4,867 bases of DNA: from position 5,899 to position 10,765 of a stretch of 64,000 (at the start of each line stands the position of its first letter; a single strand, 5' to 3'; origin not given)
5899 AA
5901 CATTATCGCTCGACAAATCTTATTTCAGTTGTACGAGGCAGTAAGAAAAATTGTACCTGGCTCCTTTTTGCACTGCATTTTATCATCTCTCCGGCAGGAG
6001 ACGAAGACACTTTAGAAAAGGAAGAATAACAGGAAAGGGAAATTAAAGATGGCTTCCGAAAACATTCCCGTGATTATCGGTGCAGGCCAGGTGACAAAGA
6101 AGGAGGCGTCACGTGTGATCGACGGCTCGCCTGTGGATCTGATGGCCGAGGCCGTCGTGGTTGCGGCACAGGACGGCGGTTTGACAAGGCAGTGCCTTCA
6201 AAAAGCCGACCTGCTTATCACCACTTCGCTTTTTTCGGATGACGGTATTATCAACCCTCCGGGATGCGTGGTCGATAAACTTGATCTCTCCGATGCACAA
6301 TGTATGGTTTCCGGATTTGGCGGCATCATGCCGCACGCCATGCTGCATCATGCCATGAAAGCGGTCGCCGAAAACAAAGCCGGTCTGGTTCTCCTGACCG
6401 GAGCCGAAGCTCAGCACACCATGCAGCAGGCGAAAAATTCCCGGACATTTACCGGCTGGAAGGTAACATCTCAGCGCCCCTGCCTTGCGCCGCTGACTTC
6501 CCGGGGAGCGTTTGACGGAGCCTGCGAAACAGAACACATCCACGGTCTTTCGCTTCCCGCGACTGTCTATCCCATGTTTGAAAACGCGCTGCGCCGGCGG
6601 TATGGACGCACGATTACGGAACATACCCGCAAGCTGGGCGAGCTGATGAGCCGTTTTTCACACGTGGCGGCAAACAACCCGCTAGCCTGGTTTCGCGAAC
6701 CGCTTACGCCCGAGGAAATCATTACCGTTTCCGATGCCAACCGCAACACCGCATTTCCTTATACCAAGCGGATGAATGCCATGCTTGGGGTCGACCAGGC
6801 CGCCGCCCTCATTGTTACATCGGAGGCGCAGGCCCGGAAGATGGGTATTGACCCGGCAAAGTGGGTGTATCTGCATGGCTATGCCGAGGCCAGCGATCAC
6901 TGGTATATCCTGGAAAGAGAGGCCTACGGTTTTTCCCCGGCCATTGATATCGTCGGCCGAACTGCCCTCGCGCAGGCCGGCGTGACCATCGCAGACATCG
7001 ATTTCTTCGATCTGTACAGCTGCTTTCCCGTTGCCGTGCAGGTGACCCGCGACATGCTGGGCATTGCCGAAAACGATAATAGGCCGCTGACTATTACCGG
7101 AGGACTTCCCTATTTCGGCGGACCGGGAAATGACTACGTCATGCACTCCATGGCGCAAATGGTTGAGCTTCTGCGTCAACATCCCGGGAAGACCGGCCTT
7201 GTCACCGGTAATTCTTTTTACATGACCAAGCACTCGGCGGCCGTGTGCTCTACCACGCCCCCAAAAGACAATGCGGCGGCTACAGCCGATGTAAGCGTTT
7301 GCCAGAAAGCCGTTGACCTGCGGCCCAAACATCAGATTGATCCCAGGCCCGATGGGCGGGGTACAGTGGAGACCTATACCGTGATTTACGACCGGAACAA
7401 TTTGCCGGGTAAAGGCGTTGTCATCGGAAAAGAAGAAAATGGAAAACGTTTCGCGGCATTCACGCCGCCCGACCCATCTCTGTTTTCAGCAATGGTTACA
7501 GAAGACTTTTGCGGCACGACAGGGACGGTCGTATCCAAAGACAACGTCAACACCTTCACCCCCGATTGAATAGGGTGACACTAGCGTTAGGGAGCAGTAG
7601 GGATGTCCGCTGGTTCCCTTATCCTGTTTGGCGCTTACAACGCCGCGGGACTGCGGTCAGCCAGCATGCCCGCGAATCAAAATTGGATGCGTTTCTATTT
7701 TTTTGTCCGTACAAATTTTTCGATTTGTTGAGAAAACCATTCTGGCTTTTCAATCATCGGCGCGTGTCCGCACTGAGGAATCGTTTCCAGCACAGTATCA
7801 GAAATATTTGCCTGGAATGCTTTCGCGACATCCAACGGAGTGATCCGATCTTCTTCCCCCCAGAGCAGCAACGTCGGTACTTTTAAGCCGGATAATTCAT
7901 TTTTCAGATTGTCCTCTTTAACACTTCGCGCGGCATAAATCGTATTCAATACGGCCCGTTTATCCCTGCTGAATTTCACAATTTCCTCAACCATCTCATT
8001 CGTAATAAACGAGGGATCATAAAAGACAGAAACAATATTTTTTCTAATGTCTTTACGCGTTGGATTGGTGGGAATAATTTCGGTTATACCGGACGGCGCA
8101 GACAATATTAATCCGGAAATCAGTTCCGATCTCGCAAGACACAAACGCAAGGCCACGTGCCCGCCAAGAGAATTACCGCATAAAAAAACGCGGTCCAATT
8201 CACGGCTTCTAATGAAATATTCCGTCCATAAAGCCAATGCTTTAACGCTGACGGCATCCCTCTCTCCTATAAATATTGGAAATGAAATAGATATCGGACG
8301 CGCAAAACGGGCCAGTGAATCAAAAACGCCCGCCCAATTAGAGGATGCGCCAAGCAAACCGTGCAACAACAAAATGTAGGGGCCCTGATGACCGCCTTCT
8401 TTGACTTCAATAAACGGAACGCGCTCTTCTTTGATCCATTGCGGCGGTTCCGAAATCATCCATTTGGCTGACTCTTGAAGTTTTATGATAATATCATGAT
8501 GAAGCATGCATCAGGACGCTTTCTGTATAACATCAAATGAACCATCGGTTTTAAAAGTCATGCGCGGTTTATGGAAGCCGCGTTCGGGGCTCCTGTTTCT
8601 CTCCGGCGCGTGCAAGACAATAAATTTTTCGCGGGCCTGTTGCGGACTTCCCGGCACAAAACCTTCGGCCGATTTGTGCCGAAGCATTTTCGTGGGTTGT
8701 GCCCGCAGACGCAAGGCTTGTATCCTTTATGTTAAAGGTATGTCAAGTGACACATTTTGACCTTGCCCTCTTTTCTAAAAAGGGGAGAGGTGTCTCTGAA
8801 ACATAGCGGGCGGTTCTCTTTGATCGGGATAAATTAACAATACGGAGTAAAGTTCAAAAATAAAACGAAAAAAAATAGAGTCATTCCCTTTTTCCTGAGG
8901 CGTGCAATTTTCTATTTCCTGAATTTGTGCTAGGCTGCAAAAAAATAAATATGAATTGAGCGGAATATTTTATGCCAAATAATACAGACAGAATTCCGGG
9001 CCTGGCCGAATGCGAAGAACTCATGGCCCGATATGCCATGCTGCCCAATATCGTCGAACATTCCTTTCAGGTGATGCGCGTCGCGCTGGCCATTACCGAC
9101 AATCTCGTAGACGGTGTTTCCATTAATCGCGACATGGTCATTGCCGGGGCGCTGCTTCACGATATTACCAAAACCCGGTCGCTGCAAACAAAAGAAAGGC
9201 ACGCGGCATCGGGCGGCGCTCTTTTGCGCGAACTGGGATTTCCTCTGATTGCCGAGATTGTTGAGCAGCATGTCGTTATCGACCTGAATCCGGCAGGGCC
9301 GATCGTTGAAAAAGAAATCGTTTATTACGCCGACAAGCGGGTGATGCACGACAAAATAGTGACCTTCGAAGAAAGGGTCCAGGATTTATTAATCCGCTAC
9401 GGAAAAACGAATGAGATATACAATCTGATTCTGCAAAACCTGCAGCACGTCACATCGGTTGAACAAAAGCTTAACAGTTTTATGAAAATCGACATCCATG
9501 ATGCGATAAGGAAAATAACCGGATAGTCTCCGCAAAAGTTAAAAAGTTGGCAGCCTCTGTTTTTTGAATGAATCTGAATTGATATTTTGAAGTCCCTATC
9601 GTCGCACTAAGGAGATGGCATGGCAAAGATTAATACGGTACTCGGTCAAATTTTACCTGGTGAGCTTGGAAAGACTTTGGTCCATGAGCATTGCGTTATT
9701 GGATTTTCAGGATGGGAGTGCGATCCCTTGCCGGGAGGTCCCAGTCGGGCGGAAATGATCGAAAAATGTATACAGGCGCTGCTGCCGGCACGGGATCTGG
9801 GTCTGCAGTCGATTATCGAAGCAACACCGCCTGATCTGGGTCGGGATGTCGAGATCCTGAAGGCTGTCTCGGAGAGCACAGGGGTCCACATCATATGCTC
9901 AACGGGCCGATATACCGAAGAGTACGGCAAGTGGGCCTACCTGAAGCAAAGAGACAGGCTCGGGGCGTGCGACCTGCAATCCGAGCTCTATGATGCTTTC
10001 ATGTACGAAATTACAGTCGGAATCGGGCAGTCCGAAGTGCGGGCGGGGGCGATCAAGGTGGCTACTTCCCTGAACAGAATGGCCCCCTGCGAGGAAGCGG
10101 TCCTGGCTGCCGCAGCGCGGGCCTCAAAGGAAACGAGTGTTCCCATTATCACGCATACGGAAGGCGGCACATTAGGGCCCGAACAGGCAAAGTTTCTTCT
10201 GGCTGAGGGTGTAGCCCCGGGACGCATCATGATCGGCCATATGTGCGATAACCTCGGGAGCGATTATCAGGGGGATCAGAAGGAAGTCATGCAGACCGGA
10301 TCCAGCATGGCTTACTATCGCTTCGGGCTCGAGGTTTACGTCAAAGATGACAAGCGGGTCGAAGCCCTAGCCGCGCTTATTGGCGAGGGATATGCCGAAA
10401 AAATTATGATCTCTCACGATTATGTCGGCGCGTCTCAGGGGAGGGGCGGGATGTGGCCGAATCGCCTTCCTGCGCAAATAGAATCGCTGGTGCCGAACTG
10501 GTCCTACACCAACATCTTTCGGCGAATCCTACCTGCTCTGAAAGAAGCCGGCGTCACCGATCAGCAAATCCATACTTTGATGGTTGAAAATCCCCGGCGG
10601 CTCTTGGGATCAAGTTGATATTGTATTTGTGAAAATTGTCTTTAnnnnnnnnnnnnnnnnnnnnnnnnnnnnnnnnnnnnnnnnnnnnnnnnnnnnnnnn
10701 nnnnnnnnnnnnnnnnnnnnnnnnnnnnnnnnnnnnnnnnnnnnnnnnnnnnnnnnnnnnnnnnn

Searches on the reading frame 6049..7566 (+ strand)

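Call 11: search_protein_families(library=pfam, proteins=[window:6049-7566:+], max_evalue=0.001)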
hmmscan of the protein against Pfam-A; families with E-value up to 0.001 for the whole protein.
window:6049-7566:+ (506 aa): 2 families
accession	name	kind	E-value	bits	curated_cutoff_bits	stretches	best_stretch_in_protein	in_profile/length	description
PF18313.7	TLP1_add_C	-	3.9e-13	49.6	26.1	1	419-496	3-80/83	Thiolase-like protein type 1 additional C-terminal domain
PF22691.2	Thiolase_C_1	-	6.5e-09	36.1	28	1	279-382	1-114/144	Thiolase C-terminal domain-like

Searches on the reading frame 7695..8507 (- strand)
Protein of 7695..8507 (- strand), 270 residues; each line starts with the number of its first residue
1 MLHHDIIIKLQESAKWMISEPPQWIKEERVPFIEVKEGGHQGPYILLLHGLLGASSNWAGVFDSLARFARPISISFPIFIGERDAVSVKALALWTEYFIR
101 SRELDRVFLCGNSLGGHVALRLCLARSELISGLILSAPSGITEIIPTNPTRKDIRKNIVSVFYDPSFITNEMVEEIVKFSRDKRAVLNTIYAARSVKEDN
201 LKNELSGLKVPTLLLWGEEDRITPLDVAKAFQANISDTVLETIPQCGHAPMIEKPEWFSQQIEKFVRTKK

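Call 11: search_protein_families(library=pfam, proteins=[window:7695-8507:-], max_evalue=0.001)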
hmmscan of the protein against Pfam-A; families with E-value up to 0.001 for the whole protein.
window:7695-8507:- (270 aa): 5 families
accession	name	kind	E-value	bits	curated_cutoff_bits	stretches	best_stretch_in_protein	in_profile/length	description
PF12697.13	Abhydrolase_6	-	9.4e-17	62.8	26.3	1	45-259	1-215/217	Alpha/beta hydrolase family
PF00561.26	Abhydrolase_1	-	5.5e-15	56.1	25.8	2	44-158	2-120/245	alpha/beta hydrolase fold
PF12146.15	Hydrolase_4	-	4.7e-14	52.7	27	1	97-254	68-238/239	Serine aminopeptidase, S33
PF07859.19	Abhydrolase_3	-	2.1e-05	24.8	25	1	104-249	70-207/210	alpha/beta hydrolase fold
PF02230.22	Abhydrolase_2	-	3.4e-05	24.2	23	0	102-134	102-134/217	Phospholipase/Carboxylesterase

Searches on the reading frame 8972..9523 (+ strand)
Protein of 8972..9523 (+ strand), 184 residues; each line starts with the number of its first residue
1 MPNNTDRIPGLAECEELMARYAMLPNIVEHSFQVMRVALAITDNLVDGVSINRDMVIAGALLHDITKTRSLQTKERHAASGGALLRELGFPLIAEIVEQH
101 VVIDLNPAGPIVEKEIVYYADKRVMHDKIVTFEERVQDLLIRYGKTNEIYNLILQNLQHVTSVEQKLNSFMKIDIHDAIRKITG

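Call 11: search_protein_families(library=pfam, proteins=[window:8972-9523:+], max_evalue=0.001)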
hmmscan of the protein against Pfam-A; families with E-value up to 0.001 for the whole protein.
window:8972-9523:+ (184 aa): 1 family
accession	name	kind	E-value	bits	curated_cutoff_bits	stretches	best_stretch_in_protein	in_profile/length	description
PF01966.28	HD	-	4.6e-10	40.2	22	1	28-122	2-112/116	HD domain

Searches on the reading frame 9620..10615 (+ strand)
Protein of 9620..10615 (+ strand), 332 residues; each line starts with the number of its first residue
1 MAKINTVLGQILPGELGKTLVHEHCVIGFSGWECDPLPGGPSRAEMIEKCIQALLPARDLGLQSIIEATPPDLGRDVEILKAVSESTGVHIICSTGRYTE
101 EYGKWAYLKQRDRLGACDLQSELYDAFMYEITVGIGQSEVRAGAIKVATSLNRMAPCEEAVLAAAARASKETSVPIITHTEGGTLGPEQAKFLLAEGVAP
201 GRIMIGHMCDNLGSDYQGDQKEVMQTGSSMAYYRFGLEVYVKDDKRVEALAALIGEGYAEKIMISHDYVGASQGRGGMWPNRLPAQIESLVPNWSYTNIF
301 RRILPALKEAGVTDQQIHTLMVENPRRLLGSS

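Call 11: search_protein_families(library=pfam, proteins=[window:9620-10615:+], max_evalue=0.001)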
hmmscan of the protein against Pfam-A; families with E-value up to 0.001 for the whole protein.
window:9620-10615:+ (332 aa): 1 family
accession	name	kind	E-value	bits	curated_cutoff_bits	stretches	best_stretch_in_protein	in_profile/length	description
PF02126.24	PTE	-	5e-55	187.5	22.4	1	14-329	4-297/298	Phosphotriesterase family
